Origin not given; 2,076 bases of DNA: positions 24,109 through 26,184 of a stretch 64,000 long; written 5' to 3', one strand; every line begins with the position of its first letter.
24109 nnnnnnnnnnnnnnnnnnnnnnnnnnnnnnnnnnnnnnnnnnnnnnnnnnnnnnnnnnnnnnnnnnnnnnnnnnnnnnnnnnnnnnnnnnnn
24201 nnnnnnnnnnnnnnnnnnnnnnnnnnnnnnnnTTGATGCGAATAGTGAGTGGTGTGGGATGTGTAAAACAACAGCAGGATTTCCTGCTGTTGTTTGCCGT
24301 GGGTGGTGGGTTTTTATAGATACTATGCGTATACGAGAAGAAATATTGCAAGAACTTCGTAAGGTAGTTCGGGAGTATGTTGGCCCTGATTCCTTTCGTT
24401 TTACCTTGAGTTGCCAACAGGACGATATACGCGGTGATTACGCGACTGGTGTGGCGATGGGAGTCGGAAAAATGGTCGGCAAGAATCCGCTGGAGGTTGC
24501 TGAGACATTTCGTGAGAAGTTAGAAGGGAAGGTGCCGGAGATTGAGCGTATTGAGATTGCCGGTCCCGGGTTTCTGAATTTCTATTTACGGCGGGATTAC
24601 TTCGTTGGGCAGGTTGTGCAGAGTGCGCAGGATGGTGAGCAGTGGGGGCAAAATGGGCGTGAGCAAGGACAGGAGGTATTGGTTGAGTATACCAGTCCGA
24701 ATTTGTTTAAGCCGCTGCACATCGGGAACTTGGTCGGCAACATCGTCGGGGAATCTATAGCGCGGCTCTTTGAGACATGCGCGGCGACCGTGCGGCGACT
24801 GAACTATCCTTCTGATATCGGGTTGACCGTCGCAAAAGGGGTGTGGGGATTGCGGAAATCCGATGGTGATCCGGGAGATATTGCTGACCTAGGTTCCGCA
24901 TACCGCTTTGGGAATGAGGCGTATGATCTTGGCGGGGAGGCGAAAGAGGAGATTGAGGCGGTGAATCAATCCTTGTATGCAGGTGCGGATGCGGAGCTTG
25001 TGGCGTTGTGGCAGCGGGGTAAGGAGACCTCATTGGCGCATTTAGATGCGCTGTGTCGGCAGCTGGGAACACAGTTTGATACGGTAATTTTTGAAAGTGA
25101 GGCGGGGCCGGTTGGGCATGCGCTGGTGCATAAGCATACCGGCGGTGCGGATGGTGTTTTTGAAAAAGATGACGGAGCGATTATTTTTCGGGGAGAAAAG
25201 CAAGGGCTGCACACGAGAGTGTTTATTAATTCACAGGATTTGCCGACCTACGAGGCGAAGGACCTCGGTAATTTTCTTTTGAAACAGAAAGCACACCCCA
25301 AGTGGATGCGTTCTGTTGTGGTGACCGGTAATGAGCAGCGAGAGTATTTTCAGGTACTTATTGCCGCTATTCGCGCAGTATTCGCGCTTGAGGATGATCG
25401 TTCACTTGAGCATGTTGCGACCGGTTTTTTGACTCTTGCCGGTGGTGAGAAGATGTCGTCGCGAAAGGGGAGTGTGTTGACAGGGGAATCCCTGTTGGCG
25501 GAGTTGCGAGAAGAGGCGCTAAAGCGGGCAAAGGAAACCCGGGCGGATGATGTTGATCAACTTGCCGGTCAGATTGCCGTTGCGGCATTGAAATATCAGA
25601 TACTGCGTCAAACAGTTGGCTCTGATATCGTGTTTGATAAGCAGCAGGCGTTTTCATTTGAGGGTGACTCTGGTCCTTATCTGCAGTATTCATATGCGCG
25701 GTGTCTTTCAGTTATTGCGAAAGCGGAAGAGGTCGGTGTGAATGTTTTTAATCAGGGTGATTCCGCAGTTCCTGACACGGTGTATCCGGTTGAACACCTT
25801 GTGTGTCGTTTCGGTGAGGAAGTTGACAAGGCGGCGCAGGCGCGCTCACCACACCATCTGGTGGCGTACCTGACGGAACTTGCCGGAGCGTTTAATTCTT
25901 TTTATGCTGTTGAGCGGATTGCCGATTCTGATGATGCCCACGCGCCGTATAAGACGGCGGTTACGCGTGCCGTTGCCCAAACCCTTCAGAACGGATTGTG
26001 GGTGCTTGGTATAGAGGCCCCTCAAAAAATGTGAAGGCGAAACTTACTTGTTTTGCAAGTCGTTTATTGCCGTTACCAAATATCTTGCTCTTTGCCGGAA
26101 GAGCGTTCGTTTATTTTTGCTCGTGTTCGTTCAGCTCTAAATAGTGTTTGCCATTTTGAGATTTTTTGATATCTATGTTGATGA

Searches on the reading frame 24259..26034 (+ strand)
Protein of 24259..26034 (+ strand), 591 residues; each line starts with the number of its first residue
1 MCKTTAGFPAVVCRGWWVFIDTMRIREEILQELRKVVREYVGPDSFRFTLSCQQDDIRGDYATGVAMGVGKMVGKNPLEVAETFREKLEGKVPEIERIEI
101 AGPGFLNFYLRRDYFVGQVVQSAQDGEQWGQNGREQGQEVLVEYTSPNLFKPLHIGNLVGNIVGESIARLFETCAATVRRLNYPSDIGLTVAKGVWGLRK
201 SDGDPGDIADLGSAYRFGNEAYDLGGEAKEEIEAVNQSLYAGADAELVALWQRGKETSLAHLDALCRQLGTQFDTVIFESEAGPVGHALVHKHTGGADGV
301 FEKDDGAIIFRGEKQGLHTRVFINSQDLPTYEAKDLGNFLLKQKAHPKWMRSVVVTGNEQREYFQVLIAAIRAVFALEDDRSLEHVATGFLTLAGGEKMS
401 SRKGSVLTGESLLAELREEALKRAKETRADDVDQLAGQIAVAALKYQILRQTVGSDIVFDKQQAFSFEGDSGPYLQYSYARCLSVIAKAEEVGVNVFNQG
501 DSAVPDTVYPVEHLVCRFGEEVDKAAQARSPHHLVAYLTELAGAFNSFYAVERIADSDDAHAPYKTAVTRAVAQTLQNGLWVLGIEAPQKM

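Call 57: search_protein_families(library=pfam, proteins=[window:24259-26034:+], max_evalue=0.001)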
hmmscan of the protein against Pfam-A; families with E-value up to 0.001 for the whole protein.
window:24259-26034:+ (591 aa): 3 families
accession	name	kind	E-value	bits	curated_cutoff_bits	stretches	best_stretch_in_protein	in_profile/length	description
PF00750.26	tRNA-synt_1d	-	8.1e-28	97.8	23.3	1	128-460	11-348/349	tRNA synthetases class I (R), catalytic domain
PF05746.21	DALR_1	-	3.8e-23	82.2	22.3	1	475-591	1-117/117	DALR anticodon binding domain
PF03485.21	Arg_tRNA_synt_N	-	1.1e-15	58.5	21.5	1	24-110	2-85/85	Arginyl tRNA synthetase N terminal domain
